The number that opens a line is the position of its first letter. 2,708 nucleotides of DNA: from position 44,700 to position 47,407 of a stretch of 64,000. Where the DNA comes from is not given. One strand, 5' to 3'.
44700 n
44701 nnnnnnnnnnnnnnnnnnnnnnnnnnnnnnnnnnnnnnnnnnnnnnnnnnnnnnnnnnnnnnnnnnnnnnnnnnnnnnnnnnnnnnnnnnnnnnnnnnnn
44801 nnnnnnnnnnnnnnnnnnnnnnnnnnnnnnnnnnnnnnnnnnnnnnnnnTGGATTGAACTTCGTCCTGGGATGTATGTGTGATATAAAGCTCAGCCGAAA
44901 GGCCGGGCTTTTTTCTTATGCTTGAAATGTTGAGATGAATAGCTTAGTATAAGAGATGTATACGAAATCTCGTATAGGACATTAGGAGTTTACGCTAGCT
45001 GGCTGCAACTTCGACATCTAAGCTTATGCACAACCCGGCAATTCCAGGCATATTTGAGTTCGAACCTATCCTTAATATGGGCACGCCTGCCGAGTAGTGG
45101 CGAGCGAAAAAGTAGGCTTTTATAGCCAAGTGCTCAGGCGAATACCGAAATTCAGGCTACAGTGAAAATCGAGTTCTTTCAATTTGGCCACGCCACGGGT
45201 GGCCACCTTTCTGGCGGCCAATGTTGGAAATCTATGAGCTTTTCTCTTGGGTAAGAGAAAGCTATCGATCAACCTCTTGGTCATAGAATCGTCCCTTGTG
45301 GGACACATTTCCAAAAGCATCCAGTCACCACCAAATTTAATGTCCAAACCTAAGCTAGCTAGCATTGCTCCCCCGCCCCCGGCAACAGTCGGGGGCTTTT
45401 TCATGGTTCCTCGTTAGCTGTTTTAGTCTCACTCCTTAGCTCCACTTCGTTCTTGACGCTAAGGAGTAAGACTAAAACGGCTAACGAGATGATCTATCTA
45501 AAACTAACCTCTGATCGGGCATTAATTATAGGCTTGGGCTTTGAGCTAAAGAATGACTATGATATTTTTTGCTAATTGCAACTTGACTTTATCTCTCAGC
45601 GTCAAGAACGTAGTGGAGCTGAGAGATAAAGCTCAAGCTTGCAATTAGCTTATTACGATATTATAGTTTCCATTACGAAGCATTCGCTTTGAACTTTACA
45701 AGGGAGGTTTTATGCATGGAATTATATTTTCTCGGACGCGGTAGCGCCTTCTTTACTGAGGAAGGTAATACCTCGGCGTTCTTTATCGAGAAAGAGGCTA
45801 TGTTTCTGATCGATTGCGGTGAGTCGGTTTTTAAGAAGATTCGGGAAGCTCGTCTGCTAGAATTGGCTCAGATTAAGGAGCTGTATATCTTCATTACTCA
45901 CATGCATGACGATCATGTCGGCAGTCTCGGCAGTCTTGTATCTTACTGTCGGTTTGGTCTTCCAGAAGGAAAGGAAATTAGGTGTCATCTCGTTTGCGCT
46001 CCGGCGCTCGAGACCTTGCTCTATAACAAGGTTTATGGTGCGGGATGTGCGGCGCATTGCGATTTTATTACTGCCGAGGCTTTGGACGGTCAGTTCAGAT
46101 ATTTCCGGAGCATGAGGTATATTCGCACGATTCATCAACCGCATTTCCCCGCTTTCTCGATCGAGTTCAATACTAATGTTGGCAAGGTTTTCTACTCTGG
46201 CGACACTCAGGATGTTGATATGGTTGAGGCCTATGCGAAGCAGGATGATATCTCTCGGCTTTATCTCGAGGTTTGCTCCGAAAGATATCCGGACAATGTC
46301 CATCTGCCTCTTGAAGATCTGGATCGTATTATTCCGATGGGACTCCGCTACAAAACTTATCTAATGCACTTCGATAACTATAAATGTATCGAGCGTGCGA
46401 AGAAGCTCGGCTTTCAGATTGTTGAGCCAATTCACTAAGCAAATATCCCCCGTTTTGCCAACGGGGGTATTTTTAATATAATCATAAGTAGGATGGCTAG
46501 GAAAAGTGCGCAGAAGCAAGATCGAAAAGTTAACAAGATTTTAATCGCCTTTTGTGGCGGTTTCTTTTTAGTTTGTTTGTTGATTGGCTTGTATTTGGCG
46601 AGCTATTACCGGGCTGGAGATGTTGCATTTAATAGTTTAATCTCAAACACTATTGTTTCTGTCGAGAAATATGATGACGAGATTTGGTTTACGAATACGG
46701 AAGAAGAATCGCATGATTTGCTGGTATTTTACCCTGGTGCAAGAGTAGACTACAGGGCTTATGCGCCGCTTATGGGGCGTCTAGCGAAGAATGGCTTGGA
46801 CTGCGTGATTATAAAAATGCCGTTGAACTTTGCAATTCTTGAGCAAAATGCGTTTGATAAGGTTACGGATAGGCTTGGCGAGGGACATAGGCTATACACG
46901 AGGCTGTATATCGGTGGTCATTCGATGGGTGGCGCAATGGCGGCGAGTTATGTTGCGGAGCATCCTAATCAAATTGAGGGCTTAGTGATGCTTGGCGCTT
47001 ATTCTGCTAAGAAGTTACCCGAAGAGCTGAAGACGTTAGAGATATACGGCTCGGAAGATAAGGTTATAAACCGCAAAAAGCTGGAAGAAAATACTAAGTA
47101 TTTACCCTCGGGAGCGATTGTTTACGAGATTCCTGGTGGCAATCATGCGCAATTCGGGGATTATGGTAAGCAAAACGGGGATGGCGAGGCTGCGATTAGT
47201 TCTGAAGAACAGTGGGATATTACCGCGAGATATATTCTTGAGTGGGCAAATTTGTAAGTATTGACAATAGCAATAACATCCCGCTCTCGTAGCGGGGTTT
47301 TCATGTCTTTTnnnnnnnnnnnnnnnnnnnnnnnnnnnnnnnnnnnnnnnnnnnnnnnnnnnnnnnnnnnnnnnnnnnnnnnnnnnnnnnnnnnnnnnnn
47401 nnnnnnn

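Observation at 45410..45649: Locus 2: same two-hairpin module 31 kb away, with different stems, the same core and concerted core variants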

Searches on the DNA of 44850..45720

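Call 34: search_rna_families(source=window, start=44850, end=45720, threshold=evalue, max_evalue=10, show_alignments=2)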
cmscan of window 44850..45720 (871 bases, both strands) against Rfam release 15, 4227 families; matches with E-value up to 10: 24.
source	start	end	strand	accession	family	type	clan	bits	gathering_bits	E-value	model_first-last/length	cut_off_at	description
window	45409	45489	-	RF03658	mir-2300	Gene; miRNA;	-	39.7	90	8.3e-07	1-74/74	no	mir-2300 microRNA precursor family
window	45408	45492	+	RF03658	mir-2300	Gene; miRNA;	-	36.5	90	6.7e-06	1-74/74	no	mir-2300 microRNA precursor family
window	45410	45488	-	RF02021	mir-3179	Gene; miRNA;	-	36.5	90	3.3e-05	1-84/84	no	mir-3179 microRNA precursor family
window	45414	45484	+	RF04202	MIR5380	Gene; miRNA;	-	35.7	150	3.1e-05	1-137/137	no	MIR5380 microRNA precursor family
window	45410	45488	+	RF02021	mir-3179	Gene; miRNA;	-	35.7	90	5.6e-05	1-84/84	no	mir-3179 microRNA precursor family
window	45405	45493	+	RF03849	MIR1219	Gene; miRNA;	-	29.3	79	0.00098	1-82/82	no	MIR1219 microRNA precursor family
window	45409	45491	+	RF03601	MIR7993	Gene; miRNA;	-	28.7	100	0.0063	1-138/138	no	MIR7993 microRNA precursor family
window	45411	45490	-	RF00950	mir-927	Gene; miRNA;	-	28.3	60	0.0098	1-86/86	no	mir-927 microRNA precursor family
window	45570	45650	+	RF04145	MIR8706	Gene; miRNA;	-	26.8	95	0.0091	1-101/101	no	MIR8706 microRNA precursor family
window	45403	45494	-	RF04097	MIR2630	Gene; miRNA;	-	26.6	144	0.0051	1-229/229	no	MIR2630 microRNA precursor family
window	45557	45668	+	RF03601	MIR7993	Gene; miRNA;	-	26.5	100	0.022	1-138/138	no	MIR7993 microRNA precursor family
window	45567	45654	+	RF00640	MIR167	Gene; miRNA;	-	25.6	100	0.015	1-89/89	no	MIR167 microRNA precursor family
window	45566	45653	-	RF04097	MIR2630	Gene; miRNA;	-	24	144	0.021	1-229/229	no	MIR2630 microRNA precursor family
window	45404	45495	+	RF04097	MIR2630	Gene; miRNA;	-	23.7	144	0.026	1-229/229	no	MIR2630 microRNA precursor family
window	45567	45654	+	RF04097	MIR2630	Gene; miRNA;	-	22.3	144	0.055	1-229/229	no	MIR2630 microRNA precursor family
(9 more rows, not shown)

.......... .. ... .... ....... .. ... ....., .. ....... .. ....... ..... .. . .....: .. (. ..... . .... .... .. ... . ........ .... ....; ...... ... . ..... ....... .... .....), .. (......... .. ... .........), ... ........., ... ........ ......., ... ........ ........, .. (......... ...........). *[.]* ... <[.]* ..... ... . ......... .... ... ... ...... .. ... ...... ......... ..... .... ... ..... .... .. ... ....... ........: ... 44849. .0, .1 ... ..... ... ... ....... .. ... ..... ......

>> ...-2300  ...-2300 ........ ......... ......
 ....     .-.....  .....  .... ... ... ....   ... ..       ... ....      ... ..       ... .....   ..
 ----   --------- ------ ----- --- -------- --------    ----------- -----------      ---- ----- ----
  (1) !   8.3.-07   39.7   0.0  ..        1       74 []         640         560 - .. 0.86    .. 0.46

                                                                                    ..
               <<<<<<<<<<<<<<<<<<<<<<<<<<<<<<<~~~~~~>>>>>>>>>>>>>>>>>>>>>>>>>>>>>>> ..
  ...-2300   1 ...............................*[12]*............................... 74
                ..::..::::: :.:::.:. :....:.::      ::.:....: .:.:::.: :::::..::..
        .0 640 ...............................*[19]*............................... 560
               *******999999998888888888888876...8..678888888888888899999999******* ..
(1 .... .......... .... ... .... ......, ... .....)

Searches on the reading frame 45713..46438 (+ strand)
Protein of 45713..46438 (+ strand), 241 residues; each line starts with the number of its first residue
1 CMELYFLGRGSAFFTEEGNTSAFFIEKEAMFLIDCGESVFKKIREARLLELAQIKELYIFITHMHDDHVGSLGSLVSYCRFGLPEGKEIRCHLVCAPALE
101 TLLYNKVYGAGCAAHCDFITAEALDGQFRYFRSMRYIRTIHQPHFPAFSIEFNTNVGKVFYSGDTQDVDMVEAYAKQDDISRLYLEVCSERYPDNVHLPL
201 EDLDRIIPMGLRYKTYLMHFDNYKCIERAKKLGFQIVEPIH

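Call 11: search_protein_families(library=pfam, proteins=[window:45713-46438:+])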
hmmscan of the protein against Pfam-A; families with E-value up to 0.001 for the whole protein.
window:45713-46438:+ (241 aa): 3 families
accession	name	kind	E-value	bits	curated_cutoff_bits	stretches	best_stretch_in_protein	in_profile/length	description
PF00753.33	Lactamase_B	-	9.4e-09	35.9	22.7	1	17-147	3-133/196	Metallo-beta-lactamase superfamily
PF12706.13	Lactamase_B_2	-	1.5e-07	31.6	27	1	31-219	3-199/200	Beta-lactamase superfamily domain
PF23023.1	Anti-Pycsar_Apyc1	-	8.4e-06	25.9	50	1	4-222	5-223/250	Anti-Pycsar protein Apyc1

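Call 14: find_encoding_contigs(protein=window:45713-46438:+, flank=10000, max_places=10)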
Protein window:45713-46438:+ (241 aa): no gene with exactly this product is on record in the collection.

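Call 15: find_encoding_contigs(protein=window:45716-46438:+, flank=10000, max_places=10)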
Protein window:45716-46438:+ (240 aa): no gene with exactly this product is on record in the collection.

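Call 16: find_homologous_proteins(query=window:45716-46438:+, max_evalue=1e-20)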
Query window:45716-46438:+ (240 aa): 426 proteins with E <= 1e-20 among 782 candidates; the best 120 are listed.
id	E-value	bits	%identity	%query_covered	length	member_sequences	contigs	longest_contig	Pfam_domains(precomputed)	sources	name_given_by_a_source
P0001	3.9e-158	542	98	100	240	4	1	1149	PF12706.14,PF23023.2,PF00753.34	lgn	-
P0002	2.4e-122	425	76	100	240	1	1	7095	PF12706.14,PF23023.2,PF00753.34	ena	-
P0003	3.3e-92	326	61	100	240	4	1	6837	PF12706.14,PF23023.2,PF00753.34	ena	-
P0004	4.7e-82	293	53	100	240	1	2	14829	PF12706.14,PF23023.2,PF00753.34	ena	-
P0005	7.2e-78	279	53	100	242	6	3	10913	PF12706.14,PF23023.2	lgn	-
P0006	1.9e-76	275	54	100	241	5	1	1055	PF12706.14,PF23023.2,PF00753.34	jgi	jgi:ribonuclease BN (tRNA processing enzyme)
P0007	1.3e-73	265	53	99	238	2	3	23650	PF12706.14,PF23023.2,PF00753.34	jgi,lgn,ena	jgi:ribonuclease BN (tRNA processing enzyme)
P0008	4.9e-73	263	52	100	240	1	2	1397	PF23023.2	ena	-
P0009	6.7e-73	263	52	100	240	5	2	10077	PF23023.2,PF00753.34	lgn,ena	-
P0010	1.1e-71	259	50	99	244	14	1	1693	PF12706.14,PF23023.2,PF00753.34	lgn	-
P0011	4.3e-71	257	51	100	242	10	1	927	PF12706.14,PF23023.2,PF00753.34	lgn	-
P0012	1.1e-70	256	51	100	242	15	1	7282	PF12706.14,PF23023.2,PF00753.34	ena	-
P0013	1.1e-70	256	51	100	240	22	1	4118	PF12706.14,PF23023.2,PF00753.34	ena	-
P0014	1.3e-70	255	50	99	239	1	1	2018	PF12706.14,PF23023.2,PF00753.34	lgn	-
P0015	2.2e-69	252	51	100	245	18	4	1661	PF12706.14,PF23023.2,PF00753.34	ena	-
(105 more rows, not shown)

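Call 17: find_encoding_contigs(protein=P0001, flank=10000, max_places=6)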
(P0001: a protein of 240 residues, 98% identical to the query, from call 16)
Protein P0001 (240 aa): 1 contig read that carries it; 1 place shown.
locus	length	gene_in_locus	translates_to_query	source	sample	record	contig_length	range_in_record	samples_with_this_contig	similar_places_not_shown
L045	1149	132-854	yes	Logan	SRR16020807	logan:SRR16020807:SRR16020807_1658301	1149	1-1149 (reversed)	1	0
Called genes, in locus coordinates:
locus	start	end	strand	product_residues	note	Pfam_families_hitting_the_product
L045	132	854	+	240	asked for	PF23023:Anti-Pycsar_Apyc1, PF00753:Lactamase_B, PF12706:Lactamase_B_2 (weak)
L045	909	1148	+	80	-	?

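Call 18: find_encoding_contigs(protein=P0002, flank=10000, max_places=6)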
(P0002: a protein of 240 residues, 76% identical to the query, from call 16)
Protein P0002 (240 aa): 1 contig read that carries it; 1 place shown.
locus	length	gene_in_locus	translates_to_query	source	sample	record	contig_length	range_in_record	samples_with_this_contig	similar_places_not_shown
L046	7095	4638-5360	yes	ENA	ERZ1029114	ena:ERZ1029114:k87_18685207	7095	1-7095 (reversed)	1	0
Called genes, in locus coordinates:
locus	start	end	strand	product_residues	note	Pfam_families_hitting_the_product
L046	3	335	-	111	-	?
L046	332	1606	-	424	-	-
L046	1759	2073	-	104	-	-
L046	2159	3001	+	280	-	PF21088:MS_channel_1st, PF00924:MS_channel_2nd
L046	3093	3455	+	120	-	-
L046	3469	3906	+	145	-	-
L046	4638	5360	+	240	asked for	PF23023:Anti-Pycsar_Apyc1, PF00753:Lactamase_B (weak), PF12706:Lactamase_B_2 (weak)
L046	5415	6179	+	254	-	PF12695:Abhydrolase_5, PF07819:PGAP1 (weak), PF20408:Abhydrolase_11 (faint), PF12146:Hydrolase_4, PF00561:Abhydrolase_1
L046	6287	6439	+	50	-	-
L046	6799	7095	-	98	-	?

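Call 19: find_encoding_contigs(protein=P0003, flank=10000, max_places=6)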
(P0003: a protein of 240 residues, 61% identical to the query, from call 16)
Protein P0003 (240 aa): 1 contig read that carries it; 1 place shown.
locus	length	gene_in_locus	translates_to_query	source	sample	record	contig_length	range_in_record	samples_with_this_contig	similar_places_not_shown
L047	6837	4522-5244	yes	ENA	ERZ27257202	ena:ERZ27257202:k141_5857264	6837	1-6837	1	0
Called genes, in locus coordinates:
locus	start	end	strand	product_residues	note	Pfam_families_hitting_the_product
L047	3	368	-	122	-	?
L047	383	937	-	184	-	PF13302:Acetyltransf_3, PF00583:Acetyltransf_1, PF13420:Acetyltransf_4 (weak)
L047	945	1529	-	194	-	PF02545:Maf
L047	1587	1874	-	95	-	-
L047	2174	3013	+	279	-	PF21088:MS_channel_1st, PF00924:MS_channel_2nd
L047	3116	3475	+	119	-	-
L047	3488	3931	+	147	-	-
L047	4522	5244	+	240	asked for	PF23023:Anti-Pycsar_Apyc1, PF00753:Lactamase_B (weak), PF12706:Lactamase_B_2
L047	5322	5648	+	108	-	-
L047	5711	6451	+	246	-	PF12695:Abhydrolase_5, PF12146:Hydrolase_4 (weak), PF00561:Abhydrolase_1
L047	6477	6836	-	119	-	?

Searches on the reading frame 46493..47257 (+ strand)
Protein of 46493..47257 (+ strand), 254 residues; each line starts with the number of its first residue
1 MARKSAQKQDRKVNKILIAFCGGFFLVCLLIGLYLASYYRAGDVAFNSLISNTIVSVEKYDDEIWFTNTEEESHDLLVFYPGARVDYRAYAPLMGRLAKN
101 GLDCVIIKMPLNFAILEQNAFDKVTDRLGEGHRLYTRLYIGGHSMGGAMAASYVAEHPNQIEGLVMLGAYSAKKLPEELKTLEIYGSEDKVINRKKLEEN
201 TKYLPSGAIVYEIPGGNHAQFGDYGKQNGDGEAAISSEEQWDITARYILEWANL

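Call 11: search_protein_families(library=pfam, proteins=[window:46493-47257:+])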
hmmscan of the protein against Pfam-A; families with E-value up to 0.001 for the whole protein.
window:46493-47257:+ (254 aa): 4 families
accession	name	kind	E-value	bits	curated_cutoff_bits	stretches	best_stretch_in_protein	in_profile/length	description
PF12695.13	Abhydrolase_5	-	6.2e-51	172.9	27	1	77-242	2-164/164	Alpha/beta hydrolase family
PF12146.15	Hydrolase_4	-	4.1e-11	43.1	27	1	123-173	64-113/239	Serine aminopeptidase, S33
PF00561.26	Abhydrolase_1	-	6.2e-09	36.3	25.8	1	136-169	69-102/245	alpha/beta hydrolase fold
PF20408.4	Abhydrolase_11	-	3.2e-05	24.2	27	1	114-180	58-119/193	Alpha/beta hydrolase domain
